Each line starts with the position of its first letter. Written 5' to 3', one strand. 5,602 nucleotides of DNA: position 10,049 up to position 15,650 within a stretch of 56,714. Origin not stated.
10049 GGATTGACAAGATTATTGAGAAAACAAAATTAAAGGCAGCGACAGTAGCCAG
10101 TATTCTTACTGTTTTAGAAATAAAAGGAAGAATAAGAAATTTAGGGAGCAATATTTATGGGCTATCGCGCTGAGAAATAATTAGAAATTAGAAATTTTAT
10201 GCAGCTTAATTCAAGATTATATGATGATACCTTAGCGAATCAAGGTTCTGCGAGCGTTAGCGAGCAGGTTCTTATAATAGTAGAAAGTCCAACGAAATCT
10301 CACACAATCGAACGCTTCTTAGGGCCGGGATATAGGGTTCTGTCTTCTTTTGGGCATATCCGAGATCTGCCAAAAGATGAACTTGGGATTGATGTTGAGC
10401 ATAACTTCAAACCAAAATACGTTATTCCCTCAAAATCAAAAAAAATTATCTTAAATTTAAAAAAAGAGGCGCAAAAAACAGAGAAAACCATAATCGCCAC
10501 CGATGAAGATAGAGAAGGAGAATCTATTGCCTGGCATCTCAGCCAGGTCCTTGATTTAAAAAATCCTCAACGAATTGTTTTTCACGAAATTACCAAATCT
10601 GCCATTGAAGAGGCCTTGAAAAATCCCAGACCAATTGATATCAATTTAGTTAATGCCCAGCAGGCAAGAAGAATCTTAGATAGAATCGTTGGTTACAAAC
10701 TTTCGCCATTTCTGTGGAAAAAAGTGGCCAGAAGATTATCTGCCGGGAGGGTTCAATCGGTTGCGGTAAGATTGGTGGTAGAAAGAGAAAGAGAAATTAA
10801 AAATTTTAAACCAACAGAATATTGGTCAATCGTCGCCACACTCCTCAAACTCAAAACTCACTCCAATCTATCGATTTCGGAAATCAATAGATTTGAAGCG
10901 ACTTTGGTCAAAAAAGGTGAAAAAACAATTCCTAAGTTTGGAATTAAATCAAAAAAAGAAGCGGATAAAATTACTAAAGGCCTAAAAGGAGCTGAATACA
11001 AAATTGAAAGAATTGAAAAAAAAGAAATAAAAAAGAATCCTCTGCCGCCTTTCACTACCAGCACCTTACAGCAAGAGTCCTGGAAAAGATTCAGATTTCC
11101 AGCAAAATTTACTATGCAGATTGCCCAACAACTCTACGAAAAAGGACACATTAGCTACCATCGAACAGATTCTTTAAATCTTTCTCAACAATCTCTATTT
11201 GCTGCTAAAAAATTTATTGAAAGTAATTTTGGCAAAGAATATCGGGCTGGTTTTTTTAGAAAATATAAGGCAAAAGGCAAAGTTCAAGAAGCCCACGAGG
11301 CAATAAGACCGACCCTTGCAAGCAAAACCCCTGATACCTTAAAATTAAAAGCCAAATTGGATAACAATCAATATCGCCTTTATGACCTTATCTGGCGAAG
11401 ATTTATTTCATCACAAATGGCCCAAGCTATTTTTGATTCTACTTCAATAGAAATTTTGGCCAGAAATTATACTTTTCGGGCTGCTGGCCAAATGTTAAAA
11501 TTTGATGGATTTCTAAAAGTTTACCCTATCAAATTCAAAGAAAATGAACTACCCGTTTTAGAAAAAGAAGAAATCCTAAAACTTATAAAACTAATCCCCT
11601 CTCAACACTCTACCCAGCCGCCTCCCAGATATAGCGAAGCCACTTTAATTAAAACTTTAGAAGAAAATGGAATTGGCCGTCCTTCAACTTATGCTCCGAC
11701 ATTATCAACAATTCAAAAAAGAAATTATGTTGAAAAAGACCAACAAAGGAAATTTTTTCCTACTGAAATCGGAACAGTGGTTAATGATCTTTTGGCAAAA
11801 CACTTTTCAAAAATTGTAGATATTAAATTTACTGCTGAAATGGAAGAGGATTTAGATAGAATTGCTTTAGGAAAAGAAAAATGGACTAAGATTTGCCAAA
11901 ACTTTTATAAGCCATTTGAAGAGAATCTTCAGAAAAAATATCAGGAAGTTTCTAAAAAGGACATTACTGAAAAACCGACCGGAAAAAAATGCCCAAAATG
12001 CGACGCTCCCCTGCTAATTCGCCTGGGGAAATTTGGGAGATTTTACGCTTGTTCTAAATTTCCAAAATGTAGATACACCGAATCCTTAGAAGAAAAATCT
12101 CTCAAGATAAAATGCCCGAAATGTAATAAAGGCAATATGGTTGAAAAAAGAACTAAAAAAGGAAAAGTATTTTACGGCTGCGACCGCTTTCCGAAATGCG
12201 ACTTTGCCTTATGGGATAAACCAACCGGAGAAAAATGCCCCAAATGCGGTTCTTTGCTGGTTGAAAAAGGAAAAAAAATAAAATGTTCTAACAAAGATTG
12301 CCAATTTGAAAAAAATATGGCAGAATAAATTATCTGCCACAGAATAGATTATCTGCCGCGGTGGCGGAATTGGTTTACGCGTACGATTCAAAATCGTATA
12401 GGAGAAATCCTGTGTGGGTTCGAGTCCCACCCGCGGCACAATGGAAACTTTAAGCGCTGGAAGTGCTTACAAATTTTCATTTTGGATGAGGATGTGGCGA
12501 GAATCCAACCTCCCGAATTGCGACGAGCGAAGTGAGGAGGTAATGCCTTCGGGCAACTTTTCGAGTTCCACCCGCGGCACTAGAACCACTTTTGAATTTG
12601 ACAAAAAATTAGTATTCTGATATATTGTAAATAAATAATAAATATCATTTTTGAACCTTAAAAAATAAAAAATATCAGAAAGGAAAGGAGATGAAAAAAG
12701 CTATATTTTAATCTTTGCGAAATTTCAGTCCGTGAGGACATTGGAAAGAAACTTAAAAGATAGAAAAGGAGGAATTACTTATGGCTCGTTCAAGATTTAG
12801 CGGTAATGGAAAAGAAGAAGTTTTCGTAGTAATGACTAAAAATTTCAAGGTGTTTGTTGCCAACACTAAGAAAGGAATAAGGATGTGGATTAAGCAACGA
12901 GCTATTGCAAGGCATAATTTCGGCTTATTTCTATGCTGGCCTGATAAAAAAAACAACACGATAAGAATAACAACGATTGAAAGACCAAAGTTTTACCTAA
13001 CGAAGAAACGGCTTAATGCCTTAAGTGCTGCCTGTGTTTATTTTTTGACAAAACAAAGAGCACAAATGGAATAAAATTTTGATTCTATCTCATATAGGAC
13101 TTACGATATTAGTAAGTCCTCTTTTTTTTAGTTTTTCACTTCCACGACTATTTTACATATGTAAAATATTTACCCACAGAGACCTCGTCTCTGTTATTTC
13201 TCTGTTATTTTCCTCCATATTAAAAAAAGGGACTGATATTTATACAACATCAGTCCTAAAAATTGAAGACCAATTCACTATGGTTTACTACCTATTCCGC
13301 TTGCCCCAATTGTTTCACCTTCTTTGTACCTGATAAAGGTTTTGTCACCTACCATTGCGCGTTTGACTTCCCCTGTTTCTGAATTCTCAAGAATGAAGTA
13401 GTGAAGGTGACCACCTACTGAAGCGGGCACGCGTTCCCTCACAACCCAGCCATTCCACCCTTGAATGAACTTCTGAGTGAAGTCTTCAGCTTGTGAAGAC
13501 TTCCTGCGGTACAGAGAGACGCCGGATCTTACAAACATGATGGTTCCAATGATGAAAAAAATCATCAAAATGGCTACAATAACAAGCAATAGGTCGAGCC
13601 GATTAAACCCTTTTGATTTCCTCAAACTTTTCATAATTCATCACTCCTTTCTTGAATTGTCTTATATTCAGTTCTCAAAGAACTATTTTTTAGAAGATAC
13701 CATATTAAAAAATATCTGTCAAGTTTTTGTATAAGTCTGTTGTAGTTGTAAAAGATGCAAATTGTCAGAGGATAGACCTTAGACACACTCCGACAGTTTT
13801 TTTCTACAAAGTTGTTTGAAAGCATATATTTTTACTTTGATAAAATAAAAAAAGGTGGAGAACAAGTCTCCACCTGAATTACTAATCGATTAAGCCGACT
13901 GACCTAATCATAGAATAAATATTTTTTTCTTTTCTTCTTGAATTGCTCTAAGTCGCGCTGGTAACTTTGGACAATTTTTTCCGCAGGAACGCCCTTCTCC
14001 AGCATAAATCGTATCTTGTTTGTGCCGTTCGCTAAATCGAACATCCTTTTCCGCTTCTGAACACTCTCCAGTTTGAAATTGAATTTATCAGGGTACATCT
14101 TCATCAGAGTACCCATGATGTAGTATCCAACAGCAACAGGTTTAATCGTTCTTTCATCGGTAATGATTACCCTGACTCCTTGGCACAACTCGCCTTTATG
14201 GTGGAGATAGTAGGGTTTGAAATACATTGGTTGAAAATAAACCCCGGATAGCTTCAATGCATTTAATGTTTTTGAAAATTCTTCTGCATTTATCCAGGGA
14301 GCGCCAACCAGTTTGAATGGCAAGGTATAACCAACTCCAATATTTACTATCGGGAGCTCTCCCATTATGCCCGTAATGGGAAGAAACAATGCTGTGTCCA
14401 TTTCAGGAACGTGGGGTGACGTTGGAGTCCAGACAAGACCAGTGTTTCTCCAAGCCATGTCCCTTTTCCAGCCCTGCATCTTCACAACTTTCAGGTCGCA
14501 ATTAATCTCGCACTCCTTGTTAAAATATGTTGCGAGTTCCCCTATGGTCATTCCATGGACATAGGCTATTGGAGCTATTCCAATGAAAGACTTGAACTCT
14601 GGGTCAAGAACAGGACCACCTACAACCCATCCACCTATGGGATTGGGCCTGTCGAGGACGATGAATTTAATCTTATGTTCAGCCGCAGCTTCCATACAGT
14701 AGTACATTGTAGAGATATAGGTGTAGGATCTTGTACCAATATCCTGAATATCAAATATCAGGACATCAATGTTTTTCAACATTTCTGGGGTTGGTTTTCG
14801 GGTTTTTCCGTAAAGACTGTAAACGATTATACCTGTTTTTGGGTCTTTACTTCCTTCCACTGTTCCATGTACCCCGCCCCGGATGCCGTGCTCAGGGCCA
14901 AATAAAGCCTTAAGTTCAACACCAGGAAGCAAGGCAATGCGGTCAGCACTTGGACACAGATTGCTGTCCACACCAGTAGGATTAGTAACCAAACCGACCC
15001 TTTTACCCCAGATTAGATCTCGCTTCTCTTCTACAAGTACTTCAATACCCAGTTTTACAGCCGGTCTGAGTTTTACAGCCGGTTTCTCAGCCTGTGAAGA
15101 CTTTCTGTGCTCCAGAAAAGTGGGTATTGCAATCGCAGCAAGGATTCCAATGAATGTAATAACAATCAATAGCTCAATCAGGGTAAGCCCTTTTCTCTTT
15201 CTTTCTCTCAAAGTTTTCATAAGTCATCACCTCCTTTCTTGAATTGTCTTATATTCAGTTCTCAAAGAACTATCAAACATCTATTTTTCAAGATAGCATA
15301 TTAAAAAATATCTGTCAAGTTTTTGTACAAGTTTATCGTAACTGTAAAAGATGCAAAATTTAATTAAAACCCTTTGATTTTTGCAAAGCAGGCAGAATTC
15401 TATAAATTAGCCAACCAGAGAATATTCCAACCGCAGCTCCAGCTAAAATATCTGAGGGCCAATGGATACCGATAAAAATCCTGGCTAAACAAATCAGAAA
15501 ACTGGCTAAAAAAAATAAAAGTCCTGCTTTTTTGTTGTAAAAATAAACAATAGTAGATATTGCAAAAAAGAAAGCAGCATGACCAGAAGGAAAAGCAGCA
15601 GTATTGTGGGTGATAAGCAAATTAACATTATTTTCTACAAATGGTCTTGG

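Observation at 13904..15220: Type IV pilin-like N-terminus fused to a DUF1343/NamZ-type exo-muramidase domain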

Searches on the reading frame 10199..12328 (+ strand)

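Call 13: search_protein_families(library=pfam, proteins=[window:10199-12328:+], max_evalue=0.001)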
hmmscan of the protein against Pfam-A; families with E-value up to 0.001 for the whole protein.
window:10199-12328:+ (709 aa): 3 families
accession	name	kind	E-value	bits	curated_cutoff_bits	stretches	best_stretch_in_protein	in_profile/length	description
PF01131.25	Topoisom_bac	-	4.5e-126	421.6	35.1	1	146-565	2-409/411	DNA topoisomerase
PF01396.24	Zn_ribbon_Top1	-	9.4e-31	105.8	32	2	596-632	2-38/39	Topoisomerase DNA binding C4 zinc finger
PF01751.28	Toprim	-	7.8e-21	74.5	23.1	1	24-131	1-96/96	Toprim domain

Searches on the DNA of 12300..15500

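Call 68: search_rna_families(source=window, start=12300, end=15500, threshold=evalue, max_evalue=1)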
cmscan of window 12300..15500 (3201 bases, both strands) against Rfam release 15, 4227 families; matches with E-value up to 1: 4.
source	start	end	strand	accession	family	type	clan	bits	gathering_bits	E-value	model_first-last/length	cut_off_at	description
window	12355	12438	+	RF00005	tRNA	Gene; tRNA;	CL00001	60.8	29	5.2e-12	1-71/71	no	tRNA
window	12341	12502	+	RF02223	sX4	Gene; sRNA;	-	27.9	70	0.0034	1-167/167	no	Proteobacterial sRNA sX4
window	12355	12439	-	RF04354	Plastid-ycf2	Cis-reg;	-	22.8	65.7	0.17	1-75/75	no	Plastid-ycf2 5UTR RNA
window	13547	13626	+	RF00571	SNORD65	Gene; snRNA; snoRNA; CD-box;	CL00057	19.4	41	0.73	1-73/73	no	Small nucleolar RNA SNORD65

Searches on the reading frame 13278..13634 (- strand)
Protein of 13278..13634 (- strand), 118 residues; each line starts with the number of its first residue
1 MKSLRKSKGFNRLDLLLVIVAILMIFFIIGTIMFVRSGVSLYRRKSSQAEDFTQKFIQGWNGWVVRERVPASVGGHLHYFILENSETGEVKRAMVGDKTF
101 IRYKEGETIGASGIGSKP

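Call 3: search_protein_families(library=pfam, proteins=[window:13278-13634:-], max_evalue=1)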
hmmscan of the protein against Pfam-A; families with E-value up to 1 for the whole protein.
window:13278-13634:- (118 aa): 3 families
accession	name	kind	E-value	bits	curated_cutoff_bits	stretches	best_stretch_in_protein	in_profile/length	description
PF13800.11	Sigma_reg_N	-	0.044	14.5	26.3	1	2-34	2-34/91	Sigma factor regulator N-terminal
PF04689.18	S1FA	-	0.091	13.4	21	1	6-44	3-42/66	DNA binding protein S1FA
PF17204.8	Sid-5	-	0.24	12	27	1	14-47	17-51/76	Sid-5 family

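Call 4: search_protein_families(library=ncbifam, proteins=[window:13278-13634:-], max_evalue=1)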
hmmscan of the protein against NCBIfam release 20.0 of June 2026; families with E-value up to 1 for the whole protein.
window:13278-13634:- (118 aa): 3 families
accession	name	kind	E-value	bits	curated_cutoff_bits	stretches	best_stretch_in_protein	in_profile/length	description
NF042931.1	SAG1386_EF1546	equivalog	0.096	12.8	80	1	5-48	22-65/158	SAG1386/EF1546 family surface-associated protein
NF047418.1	teichoic_AuxB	equivalog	0.23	10.4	300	1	15-37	128-150/345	lipoteichoic acid stability factor AuxB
NF050813.1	CellDivFtsNCaul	equivalog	0.27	11.4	300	1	9-39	27-57/268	cell division protein FtsN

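Call 57: search_protein_representatives(protein=window:13278-13634:-)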
Query: 118 residues. Proteins with E-value up to 0.001 (for the whole library): 1; up to 1e-10: 1; up to 1e-30: 1. The best 1 are listed.
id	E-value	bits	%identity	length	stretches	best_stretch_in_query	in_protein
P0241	3.1e-71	252.9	100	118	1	1-118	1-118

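Call 79: predict_structure(protein=window:13278-13634:-)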
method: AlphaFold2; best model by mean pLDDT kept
length: 118 residues; sequences in the alignment: 1
mean_pLDDT: 66.0   pTM: 0.35
mean pLDDT of the five models: 66.0, 62.1, 61.8, 60.7, 59.4
residues with pLDDT >= 90: 17; 70-90: 31; 50-70: 44; < 50: 26
segments of 3 or more residues with pLDDT < 50: 1-3, 98-118
pLDDT, mean of each block of 10 residues (from residue 1): 57 91 96 76 53 63 72 59 81 61 43 35
secondary structure, 60 per line:
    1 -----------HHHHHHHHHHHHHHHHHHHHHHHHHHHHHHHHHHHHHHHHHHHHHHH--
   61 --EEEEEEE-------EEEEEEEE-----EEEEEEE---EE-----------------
elements in order: H12-58 E63-69 E77-84 E90-96

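Call 81: fold_search(model_id=the predicted structure, library=pdb)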
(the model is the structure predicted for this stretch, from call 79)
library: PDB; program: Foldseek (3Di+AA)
matches with E <= 10: 742; with E <= 0.001: 0
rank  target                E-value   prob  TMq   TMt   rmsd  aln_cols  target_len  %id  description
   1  5wxk_B                4.6e-01  0.66  0.23  0.38   3.8        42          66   21  EarP bound with domain I of EF-P (released 2018-02-28)
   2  9xps_5                6.6e-01  0.28  0.23  0.13  13.7        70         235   11  The neck structure of the Phage Phikz (released 2026-02-11)
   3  3hks_A                7.0e-01  0.87  0.27  0.22   1.9        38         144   21  Crystal structure of eukaryotic translation initiation factor eIF-5A2 from Arabidopsis thaliana (released 2009-09-29)
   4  6x0h_D                7.5e-01  0.89  0.25  0.07   1.9        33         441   33  Structure of oxidized SidA ornithine hydroxylase with the FAD in the "out" conformation (released 2020-08-05)
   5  6x0k_C                7.5e-01  0.60  0.25  0.08   7.7        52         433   25  Structure of dithionite-reduced SidA ornithine hydroxylase with the FAD "in" and complexed with L-ornithine (released 2020-08-05)
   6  7jvl_D                8.0e-01  0.90  0.25  0.07   1.8        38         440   24  Structure of the M101A variant of the SidA ornithine hydroxylase complexed with NADP and the FAD in the "out" conforma (released 2020-12-02)
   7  6x0j_C                8.0e-01  0.57  0.25  0.07   9.0        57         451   21  Structure of reduced SidA ornithine hydroxylase with the FAD "in" and complexed with NADP and L-ornithine (released 2020-08-05)
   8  9xps_3                8.0e-01  0.25  0.24  0.12  13.6        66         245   11  The neck structure of the Phage Phikz (released 2026-02-11)
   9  7jvl_B                8.4e-01  0.89  0.25  0.07   1.9        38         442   24  Structure of the M101A variant of the SidA ornithine hydroxylase complexed with NADP and the FAD in the "out" conforma (released 2020-12-02)
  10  6x0j_A                8.4e-01  0.57  0.25  0.07   8.7        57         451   21  Structure of reduced SidA ornithine hydroxylase with the FAD "in" and complexed with NADP and L-ornithine (released 2020-08-05)
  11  9xps_7                8.4e-01  0.51  0.23  0.13   4.0        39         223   15  The neck structure of the Phage Phikz (released 2026-02-11)
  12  6i4p_A                9.0e-01  0.51  0.25  0.07   6.4        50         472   14  Crystal structure of the disease-causing G194C mutant of the human dihydrolipoamide dehydrogenase (released 2019-11-20)
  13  9a6n_B                9.5e-01  0.91  0.30  0.24   2.0        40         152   15  Integrative model of SOJ-NRDR by crosslinking MS and deep learning (released 2024-09-18)
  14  6x0k_D                9.5e-01  0.54  0.25  0.07   7.9        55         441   22  Structure of dithionite-reduced SidA ornithine hydroxylase with the FAD "in" and complexed with L-ornithine (released 2020-08-05)
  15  9a6x_B                9.5e-01  0.41  0.24  0.16   5.9        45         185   18  Integrative model of PTAS-EFP by crosslinking MS and deep learning (released 2024-09-18)
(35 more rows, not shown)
